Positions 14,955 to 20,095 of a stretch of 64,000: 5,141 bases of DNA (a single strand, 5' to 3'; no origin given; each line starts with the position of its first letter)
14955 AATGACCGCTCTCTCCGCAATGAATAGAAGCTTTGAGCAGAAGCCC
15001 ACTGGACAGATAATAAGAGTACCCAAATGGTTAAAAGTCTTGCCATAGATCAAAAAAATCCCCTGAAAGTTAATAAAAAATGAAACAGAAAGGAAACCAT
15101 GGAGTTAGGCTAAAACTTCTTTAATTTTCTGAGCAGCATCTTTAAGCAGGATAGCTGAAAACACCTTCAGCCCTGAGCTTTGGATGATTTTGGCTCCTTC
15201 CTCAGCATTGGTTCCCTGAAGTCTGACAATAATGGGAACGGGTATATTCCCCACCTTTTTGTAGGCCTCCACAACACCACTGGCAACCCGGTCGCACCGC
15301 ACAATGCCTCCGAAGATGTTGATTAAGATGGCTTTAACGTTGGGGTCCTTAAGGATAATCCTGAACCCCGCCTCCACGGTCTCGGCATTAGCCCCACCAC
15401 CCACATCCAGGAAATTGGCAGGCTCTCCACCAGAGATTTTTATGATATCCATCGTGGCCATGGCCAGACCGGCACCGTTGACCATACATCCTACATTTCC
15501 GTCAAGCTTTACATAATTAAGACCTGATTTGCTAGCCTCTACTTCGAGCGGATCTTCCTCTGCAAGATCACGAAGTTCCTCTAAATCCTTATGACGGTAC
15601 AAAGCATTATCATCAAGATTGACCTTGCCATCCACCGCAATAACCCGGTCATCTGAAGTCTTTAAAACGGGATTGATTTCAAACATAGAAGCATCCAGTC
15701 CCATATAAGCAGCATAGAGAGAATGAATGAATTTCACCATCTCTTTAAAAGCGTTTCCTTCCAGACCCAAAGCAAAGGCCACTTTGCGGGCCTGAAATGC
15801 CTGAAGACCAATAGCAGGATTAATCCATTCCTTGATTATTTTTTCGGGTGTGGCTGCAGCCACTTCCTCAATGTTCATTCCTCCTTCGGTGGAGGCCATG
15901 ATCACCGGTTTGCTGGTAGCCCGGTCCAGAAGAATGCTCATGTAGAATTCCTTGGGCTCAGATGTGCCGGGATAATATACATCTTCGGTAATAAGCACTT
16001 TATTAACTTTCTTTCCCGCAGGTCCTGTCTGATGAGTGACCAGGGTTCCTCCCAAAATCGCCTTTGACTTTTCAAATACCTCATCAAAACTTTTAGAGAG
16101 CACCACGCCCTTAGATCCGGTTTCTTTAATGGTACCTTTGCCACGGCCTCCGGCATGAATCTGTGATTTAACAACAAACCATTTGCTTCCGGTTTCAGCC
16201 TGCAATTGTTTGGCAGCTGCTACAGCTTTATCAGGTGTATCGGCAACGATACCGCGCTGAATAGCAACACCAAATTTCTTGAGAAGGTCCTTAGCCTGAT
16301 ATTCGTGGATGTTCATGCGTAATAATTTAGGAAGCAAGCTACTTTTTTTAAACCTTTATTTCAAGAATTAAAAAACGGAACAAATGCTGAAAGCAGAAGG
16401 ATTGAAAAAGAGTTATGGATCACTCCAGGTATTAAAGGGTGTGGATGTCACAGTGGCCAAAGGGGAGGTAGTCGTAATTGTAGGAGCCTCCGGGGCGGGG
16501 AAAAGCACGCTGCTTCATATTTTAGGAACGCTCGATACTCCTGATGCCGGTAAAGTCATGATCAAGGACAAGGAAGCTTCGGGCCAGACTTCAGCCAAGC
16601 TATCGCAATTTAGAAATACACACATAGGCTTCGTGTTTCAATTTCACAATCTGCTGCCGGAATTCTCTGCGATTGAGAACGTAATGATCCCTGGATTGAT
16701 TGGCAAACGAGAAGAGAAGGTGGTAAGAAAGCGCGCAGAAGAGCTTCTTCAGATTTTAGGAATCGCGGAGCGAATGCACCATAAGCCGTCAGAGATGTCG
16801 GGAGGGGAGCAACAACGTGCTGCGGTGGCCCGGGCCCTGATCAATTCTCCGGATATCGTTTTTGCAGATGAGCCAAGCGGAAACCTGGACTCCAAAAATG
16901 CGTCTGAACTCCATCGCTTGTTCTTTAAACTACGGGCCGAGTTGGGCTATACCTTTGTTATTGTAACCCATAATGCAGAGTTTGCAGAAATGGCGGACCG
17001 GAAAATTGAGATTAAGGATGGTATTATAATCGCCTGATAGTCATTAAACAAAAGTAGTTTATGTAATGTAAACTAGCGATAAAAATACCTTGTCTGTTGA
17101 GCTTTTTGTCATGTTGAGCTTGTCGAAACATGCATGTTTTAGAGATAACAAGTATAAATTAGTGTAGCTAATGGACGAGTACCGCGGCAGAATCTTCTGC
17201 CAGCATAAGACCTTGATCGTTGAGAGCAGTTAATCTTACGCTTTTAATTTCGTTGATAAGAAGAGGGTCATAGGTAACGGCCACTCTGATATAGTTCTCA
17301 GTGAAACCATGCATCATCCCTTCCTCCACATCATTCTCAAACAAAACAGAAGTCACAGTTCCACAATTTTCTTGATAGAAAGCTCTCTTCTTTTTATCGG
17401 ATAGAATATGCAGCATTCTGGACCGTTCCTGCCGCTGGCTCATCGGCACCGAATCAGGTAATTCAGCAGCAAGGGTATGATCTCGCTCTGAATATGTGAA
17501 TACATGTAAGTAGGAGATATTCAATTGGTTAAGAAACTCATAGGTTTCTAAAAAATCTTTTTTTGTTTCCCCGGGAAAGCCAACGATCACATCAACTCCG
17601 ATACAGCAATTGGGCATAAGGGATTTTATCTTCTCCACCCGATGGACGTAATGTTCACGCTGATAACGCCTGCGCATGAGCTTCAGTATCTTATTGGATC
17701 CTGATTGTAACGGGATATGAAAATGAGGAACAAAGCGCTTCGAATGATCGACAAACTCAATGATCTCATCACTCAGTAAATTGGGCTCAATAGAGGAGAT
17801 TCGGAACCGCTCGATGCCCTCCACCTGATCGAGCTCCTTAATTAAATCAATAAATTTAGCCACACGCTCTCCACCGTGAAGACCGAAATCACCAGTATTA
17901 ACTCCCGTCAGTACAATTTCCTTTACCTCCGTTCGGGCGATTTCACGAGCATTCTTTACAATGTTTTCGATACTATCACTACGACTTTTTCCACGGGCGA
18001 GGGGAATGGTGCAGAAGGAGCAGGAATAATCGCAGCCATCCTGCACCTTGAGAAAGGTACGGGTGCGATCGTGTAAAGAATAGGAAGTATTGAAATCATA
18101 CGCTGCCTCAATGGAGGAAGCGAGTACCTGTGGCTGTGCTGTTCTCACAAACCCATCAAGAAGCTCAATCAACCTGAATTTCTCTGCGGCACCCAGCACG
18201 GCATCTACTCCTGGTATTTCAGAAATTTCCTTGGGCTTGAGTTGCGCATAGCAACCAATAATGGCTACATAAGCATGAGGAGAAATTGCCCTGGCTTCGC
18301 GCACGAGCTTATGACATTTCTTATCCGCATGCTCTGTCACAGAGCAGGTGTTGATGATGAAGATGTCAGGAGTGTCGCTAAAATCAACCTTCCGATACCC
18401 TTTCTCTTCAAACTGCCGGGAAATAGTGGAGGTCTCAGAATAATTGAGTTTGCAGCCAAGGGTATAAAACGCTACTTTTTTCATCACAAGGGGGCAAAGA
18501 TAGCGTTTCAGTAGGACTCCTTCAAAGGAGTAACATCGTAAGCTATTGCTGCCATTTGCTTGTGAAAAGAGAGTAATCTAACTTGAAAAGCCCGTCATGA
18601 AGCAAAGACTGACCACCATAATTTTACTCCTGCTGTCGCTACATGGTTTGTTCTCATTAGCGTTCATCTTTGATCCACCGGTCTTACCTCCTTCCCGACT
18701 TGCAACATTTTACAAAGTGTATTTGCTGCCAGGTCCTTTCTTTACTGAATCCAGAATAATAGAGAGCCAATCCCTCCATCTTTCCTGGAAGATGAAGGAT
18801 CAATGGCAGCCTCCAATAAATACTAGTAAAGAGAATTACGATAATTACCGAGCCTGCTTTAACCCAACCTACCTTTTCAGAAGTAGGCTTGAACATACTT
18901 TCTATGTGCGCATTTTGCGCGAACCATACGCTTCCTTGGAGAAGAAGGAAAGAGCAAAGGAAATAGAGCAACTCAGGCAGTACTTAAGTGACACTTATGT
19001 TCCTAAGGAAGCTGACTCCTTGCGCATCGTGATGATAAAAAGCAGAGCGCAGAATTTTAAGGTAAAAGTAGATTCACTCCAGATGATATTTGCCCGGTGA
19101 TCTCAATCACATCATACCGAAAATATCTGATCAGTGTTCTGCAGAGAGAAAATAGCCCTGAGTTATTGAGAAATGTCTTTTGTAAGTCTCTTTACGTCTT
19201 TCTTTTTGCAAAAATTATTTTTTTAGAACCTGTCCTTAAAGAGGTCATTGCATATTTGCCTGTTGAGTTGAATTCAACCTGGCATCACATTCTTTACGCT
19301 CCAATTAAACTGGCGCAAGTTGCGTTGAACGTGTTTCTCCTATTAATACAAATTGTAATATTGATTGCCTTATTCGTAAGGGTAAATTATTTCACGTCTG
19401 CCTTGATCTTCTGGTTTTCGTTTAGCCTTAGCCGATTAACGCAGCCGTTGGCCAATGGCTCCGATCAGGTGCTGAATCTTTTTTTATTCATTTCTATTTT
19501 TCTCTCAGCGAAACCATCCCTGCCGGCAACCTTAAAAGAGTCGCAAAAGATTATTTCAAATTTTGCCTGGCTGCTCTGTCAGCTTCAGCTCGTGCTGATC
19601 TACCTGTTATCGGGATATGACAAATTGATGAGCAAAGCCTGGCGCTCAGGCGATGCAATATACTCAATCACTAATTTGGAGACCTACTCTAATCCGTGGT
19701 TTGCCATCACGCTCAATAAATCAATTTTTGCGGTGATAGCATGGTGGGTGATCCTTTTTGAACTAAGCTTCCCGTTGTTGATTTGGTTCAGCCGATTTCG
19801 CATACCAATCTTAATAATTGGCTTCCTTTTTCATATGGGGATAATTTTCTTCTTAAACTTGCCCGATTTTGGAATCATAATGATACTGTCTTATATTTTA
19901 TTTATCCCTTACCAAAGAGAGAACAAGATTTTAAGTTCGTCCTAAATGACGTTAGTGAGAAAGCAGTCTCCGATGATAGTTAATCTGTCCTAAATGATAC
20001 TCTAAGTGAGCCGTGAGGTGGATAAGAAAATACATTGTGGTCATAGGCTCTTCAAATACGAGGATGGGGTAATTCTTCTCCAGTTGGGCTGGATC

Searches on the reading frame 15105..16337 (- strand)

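Call 31: search_protein_families(library=pfam, proteins=[window:15105-16337:-], max_evalue=0.001)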
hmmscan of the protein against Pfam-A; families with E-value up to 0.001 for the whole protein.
window:15105-16337:- (410 aa): 5 families
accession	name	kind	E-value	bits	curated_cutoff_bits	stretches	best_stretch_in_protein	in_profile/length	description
PF08442.15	ATP-grasp_2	-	9.2e-67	225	29.5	1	9-224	1-200/202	ATP-grasp domain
PF00549.24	Ligase_CoA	-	2e-33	115.7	24.5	1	285-403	1-125/128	CoA-ligase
PF24948.1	Citrate_synth_N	-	2.5e-13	50.4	83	1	9-250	4-229/232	ATP-citrate synthase ATP-grasp domain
PF13549.11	ATP-grasp_5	-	3.5e-05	23.7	27.6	0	9-47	9-47/221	ATP-grasp domain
PF19045.5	Ligase_CoA_2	-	0.00036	21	23.7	1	305-393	45-137/162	Ligase-CoA domain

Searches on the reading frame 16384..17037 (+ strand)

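Call 31: search_protein_families(library=pfam, proteins=[window:16384-17037:+], max_evalue=0.001)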
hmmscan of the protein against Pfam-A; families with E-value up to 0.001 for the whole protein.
window:16384-17037:+ (217 aa): 6 families
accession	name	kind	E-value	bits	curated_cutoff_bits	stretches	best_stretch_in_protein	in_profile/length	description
PF00005.33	ABC_tran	-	3.2e-32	112.4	25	1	17-165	1-136/137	ABC transporter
PF13304.12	AAA_21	-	6.4e-07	30.2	27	0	29-50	1-22/304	AAA domain, putative AbiEii toxin, Type IV TA system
PF02463.25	SMC_N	-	5.7e-06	26.3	40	1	27-211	24-212/220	RecF/RecN/SMC N terminal domain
PF13521.12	AAA_28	-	9.2e-05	23.1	27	0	30-71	2-47/164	AAA domain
PF13555.12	AAA_29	-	0.00022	21.3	27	1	19-45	14-40/61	P-loop containing region of AAA domain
PF03193.22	RsgA_GTPase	-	0.0004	20.7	30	1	25-68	104-145/174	RsgA GTPase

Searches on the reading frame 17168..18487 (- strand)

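Call 31: search_protein_families(library=pfam, proteins=[window:17168-18487:-], max_evalue=0.001)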
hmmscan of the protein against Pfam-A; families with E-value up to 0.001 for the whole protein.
window:17168-18487:- (439 aa): 2 families
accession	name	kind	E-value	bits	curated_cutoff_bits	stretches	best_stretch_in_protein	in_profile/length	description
PF04055.27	Radical_SAM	-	8.7e-27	94.7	29.5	1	147-319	2-166/166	Radical SAM superfamily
PF00919.26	UPF0004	-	5.5e-24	84.5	27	1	4-99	1-98/98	Uncharacterized protein family UPF0004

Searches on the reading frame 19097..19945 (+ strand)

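Call 31: search_protein_families(library=pfam, proteins=[window:19097-19945:+], max_evalue=0.001)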
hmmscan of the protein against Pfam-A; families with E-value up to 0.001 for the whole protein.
window:19097-19945:+ (282 aa): 1 family
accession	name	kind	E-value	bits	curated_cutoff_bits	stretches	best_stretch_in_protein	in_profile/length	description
PF05090.19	HTTM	-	4.2e-05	23.7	27.7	1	79-271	64-256/259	HTTM domain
